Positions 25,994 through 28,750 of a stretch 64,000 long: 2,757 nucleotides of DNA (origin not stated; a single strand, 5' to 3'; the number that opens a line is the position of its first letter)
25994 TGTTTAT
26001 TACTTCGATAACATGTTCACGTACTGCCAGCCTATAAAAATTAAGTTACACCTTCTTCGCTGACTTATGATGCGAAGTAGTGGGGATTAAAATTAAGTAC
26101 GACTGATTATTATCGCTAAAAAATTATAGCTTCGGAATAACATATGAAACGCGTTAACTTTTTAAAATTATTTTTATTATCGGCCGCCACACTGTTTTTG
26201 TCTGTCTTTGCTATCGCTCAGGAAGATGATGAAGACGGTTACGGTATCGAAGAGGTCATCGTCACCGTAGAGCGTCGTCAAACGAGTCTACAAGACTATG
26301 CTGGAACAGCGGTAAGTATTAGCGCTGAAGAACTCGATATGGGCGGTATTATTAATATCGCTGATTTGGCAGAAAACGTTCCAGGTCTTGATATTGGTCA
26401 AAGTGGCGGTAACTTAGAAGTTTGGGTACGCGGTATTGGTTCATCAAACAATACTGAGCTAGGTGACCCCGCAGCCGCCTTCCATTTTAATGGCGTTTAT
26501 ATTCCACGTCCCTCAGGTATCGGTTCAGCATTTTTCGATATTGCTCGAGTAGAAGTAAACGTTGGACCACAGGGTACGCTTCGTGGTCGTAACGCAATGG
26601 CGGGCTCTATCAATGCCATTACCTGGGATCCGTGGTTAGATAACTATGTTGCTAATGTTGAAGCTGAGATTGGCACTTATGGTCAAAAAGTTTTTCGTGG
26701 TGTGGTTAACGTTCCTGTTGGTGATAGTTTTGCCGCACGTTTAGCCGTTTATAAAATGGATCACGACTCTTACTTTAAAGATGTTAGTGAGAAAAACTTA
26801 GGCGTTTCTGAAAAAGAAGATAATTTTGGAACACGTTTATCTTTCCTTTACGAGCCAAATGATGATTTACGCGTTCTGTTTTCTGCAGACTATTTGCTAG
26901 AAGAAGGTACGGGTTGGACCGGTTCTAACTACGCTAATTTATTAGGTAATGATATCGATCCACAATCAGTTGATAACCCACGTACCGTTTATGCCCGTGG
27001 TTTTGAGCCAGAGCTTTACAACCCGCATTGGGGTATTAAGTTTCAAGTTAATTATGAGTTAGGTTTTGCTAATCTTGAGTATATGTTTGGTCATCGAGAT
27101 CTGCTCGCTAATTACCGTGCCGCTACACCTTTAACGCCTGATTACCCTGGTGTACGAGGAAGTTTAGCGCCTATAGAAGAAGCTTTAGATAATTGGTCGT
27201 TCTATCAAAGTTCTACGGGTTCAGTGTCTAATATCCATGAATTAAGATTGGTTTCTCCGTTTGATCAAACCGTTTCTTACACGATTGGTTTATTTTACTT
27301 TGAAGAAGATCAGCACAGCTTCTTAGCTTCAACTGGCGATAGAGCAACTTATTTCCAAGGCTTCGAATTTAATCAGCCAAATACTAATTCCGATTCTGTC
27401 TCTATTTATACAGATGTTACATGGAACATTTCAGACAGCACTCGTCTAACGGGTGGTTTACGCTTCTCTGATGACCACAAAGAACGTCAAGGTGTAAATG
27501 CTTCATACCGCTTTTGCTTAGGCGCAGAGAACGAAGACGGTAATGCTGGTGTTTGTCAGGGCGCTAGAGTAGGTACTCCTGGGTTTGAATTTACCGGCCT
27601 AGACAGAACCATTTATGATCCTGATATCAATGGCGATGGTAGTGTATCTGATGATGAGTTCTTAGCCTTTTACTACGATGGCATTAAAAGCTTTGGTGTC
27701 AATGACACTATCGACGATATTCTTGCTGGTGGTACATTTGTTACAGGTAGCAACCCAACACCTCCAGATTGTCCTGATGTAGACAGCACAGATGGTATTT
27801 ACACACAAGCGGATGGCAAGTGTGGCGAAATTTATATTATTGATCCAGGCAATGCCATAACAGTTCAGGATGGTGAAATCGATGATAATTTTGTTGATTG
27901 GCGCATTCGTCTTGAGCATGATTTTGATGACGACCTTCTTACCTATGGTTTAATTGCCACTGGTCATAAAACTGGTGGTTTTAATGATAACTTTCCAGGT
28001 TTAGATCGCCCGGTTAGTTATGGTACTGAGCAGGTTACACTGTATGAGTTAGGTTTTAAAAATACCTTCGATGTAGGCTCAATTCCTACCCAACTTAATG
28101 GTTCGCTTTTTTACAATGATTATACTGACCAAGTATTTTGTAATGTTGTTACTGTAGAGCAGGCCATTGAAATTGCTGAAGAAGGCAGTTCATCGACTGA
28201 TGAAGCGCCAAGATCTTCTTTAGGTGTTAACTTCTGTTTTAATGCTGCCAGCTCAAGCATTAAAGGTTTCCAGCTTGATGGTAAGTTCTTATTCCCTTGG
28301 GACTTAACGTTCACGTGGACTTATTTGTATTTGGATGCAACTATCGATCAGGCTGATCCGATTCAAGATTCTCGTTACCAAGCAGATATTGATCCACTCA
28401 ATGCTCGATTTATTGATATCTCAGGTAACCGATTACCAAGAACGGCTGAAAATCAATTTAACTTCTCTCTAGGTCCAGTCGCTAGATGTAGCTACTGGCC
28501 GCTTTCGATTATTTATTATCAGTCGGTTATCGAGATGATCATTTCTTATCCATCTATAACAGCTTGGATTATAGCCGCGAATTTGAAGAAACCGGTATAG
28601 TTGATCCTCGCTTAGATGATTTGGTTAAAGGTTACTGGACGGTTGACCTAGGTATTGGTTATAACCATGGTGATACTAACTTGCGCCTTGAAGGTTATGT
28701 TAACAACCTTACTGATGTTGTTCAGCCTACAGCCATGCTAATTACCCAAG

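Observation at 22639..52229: Nine frameshifts in four genes, each repairable by +/-1 base in a 2-3 nt homopolymer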

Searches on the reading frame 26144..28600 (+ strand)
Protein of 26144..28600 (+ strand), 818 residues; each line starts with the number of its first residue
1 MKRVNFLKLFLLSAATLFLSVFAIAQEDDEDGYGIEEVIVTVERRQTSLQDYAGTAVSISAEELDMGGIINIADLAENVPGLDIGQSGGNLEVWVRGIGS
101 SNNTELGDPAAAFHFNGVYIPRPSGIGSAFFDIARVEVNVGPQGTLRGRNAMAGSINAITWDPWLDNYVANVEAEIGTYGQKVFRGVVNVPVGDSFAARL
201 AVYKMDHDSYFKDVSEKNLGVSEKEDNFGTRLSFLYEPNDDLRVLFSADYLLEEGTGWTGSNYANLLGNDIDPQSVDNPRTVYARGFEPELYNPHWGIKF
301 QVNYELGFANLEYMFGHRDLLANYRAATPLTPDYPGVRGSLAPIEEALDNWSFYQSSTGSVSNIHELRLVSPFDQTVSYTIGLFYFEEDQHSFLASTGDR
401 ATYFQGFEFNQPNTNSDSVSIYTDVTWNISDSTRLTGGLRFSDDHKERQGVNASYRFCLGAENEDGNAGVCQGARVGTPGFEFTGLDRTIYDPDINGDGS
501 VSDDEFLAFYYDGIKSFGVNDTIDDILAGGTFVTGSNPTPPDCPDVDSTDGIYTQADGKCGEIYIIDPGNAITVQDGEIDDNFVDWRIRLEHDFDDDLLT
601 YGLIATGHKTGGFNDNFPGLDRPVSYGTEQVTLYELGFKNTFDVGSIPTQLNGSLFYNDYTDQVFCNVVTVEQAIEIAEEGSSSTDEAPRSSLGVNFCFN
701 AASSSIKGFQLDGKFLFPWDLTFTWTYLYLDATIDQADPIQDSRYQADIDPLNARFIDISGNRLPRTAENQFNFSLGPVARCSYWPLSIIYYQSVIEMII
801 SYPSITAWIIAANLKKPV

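Call 9: search_protein_families(library=pfam, proteins=[window:26144-28600:+])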
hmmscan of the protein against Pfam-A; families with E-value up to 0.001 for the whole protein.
window:26144-28600:+ (818 aa): 1 family
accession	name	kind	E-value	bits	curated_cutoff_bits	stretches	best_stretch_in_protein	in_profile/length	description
PF07715.20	Plug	-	3.5e-11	44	23.9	1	49-154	2-106/107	TonB-dependent Receptor Plug Domain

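Call 14: find_encoding_contigs(protein=window:26144-28600:+, flank=10000, max_places=5)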
Protein window:26144-28600:+ (818 aa): no gene with exactly this product is on record in the collection.
